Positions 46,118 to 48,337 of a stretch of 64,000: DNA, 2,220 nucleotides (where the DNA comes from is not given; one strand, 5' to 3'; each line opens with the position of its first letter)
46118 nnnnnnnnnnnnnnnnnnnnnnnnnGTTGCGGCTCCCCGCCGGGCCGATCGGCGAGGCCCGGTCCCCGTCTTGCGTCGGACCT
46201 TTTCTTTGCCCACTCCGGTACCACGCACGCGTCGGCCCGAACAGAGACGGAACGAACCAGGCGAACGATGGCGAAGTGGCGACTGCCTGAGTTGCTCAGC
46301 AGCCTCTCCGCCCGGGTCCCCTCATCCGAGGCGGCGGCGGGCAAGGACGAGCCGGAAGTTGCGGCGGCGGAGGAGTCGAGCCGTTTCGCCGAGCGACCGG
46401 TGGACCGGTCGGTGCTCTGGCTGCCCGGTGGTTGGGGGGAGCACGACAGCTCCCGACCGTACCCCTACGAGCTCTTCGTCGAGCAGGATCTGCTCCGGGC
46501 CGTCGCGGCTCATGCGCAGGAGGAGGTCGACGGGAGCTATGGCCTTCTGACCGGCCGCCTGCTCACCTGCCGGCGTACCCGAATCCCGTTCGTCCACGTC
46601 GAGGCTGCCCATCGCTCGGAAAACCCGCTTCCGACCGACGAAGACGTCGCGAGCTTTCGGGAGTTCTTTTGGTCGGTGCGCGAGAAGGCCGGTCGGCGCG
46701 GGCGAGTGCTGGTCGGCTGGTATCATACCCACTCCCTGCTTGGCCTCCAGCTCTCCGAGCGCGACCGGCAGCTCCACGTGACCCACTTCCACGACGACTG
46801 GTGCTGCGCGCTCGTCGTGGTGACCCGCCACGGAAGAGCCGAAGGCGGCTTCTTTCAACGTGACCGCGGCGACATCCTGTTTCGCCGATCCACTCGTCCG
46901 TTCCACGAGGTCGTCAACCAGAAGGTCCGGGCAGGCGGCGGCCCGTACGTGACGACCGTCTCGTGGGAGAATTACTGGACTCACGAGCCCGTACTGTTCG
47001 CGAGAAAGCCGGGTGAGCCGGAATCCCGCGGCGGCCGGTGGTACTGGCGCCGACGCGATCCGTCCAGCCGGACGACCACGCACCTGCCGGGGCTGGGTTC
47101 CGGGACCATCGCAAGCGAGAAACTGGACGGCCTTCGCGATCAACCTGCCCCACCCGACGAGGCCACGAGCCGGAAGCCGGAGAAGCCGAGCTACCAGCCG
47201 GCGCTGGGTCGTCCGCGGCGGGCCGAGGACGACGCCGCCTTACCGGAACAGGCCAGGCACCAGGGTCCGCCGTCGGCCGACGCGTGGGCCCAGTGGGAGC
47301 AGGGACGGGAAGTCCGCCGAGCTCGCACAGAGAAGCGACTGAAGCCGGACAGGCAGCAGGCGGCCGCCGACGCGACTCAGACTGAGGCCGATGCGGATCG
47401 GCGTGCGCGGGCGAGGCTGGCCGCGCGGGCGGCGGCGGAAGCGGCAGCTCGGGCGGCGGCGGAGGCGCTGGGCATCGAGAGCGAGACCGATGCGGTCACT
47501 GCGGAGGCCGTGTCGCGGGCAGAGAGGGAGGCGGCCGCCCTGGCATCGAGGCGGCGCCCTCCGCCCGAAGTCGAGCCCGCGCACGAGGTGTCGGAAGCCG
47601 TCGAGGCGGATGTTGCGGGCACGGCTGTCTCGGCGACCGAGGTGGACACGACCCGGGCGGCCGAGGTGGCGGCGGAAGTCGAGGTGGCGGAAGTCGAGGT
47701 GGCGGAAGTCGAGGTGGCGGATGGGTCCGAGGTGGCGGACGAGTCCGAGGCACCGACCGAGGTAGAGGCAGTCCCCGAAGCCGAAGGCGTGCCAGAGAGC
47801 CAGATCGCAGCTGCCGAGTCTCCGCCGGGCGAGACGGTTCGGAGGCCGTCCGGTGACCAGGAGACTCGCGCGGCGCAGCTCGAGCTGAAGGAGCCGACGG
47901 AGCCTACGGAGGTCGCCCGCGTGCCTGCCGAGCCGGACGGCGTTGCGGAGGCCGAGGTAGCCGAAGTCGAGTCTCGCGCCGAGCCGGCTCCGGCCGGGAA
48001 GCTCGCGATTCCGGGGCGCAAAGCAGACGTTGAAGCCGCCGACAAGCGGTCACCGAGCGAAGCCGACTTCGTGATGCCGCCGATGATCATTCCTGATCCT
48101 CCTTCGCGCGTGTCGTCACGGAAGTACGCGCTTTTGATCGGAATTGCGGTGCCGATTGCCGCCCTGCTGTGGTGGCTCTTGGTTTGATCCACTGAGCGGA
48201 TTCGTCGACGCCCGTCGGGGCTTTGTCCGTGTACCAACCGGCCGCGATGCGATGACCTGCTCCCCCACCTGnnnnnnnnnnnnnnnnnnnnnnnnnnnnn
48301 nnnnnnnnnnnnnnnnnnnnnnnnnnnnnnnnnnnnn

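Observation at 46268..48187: Tail-anchored JAMM/MPN+ metalloprotease-like protein with a long acidic repetitive spacer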

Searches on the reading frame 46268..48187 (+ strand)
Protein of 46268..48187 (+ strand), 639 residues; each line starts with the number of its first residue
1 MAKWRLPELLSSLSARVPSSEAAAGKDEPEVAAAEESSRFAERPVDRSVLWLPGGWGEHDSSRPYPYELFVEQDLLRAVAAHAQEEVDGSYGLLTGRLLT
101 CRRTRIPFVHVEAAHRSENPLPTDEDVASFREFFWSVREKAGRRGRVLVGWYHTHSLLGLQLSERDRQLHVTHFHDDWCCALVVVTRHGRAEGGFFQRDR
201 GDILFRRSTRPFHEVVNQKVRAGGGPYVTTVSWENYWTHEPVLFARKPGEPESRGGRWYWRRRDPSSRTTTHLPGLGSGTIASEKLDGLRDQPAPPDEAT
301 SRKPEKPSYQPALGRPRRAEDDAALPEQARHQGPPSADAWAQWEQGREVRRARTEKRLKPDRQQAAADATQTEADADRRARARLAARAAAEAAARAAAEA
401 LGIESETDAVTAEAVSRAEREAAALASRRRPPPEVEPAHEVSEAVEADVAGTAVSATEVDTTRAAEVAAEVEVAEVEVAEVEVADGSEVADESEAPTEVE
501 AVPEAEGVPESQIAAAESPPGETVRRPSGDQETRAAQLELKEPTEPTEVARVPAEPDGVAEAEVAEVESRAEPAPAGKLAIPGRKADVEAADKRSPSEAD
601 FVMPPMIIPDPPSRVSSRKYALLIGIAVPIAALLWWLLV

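Call 3: search_protein_families(library=pfam, proteins=[window:46268-48187:+], max_evalue=10)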
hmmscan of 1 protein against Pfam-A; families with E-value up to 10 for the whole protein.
window:46268-48187:+ (639 aa): 2 families
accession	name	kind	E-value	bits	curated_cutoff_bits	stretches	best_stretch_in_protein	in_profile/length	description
PF01398.27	JAB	-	0.0061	16.8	22.5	1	75-170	12-108/117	JAB1/Mov34/MPN/PAD-1 ubiquitin protease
PF14464.11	Prok-JAB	-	0.021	15.2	25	1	73-179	2-95/114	Prokaryotic homologs of the JAB domain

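Call 4: search_protein_families(library=ncbifam, proteins=[window:46268-48187:+], max_evalue=10)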
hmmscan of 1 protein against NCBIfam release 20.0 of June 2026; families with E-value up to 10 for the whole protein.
window:46268-48187:+ (639 aa): 0 families

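Call 73: predict_structure(alignment_id=A5)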
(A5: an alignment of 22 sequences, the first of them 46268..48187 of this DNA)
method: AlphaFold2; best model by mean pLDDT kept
length: 639 residues; sequences in the alignment: 22
mean_pLDDT: 60.3   pTM: 0.43
mean pLDDT of the five models: 60.3, 57.7, 57.3, 55.7, 55.4
residues with pLDDT >= 90: 53; 70-90: 196; 50-70: 101; < 50: 289
segments of 3 or more residues with pLDDT < 50: 16-29, 32-36, 200-204, 206-208, 236-302, 305-332, 437-480, 482-495, 497-501, 510-518, 521-555, 557-563, 567-612
pLDDT, mean of each block of 10 residues (from residue 1): 55 46 41 53 78 63 70 87 82 94 83 92 84 95 93 76 80 86 78 69 49 68 62 50 34 36 34 34 38 44 42 32 37 69 84 87 88 87 82 81 69 75 76 56 36 34 36 42 43 44 51 45 39 44 43 46 46 40 41 40 38 60 88 90
secondary structure, 60 per line:
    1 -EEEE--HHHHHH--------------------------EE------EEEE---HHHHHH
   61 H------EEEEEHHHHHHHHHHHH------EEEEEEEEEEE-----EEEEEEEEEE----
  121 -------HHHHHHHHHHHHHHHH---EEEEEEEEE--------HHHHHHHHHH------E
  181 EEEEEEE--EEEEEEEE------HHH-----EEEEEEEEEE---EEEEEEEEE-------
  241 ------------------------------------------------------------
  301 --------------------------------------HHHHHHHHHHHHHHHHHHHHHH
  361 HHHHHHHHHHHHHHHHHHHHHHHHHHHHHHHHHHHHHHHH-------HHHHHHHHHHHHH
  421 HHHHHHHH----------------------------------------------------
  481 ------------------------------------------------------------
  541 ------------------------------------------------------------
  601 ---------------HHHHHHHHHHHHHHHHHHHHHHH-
elements in order (helices of 4 or more, strands of 3 or more residues): E2-5 H8-13 E48-51 H55-61 E68-72 H73-84 E91-101 E107-116 H128-143 E147-155 H164-173 E180-187 E190-197 E212-221 E225-233 H339-400 H408-428 H616-638

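Call 80: find_encoding_contigs(protein=window:46268-48187:+, flank=1000, max_places=3)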
Protein window:46268-48187:+ (639 aa): no gene with exactly this product is on record in the collection.
